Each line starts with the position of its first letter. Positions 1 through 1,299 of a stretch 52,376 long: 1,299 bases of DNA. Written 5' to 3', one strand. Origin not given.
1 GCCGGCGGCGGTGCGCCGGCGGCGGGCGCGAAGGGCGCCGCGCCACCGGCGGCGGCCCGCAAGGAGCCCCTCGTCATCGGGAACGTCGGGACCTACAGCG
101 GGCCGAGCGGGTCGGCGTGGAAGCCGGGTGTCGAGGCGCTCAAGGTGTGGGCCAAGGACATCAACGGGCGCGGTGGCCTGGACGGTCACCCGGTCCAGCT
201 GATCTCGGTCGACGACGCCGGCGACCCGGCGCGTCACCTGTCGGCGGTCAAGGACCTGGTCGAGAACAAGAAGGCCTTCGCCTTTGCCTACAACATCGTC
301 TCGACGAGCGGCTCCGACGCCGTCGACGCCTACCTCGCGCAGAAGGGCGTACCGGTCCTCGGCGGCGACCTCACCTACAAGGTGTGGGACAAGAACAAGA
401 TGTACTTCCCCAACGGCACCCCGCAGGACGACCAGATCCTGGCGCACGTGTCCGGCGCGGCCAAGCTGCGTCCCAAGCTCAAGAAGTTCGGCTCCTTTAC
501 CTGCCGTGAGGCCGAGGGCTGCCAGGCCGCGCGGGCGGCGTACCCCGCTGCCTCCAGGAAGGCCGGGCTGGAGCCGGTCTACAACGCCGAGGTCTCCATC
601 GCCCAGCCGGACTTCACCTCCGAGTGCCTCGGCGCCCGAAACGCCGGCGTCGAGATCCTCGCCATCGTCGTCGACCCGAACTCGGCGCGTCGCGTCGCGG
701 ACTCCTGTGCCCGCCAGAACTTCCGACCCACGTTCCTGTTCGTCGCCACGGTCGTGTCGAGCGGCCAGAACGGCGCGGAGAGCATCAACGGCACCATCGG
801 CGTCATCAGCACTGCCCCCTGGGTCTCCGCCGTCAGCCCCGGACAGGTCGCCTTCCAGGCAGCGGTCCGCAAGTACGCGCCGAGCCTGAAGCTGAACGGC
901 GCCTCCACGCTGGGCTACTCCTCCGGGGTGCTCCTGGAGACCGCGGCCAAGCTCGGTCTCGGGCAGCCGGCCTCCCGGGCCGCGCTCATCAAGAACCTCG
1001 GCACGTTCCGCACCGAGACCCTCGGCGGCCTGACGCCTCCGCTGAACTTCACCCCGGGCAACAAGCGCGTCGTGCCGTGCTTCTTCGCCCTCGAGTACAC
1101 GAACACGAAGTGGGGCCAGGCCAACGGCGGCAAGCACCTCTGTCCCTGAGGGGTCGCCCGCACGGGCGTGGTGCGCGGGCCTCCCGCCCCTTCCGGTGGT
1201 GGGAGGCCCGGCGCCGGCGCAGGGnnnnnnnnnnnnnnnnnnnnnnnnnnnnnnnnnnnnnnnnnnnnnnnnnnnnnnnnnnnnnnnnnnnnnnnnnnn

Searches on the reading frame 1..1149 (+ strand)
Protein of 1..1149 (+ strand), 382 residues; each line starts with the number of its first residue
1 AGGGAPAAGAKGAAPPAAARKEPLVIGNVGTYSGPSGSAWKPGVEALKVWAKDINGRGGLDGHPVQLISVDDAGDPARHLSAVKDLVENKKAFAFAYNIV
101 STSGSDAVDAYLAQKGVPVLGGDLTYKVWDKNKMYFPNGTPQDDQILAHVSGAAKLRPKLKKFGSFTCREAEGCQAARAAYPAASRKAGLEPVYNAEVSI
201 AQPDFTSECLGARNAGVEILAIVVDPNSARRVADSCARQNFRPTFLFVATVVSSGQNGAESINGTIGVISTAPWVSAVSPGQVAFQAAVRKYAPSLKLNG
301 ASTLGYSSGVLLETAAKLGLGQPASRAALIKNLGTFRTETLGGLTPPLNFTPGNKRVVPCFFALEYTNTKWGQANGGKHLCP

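Call 79: search_protein_families(library=pfam, proteins=[window:1-1149:+], max_evalue=0.00001)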
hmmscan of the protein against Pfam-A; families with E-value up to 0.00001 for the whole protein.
window:1-1149:+ (382 aa): 1 family
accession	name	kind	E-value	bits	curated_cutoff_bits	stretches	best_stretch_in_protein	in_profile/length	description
PF13458.12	Peripla_BP_6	-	2.8e-45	155.9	31.7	1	24-367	2-339/343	Periplasmic binding protein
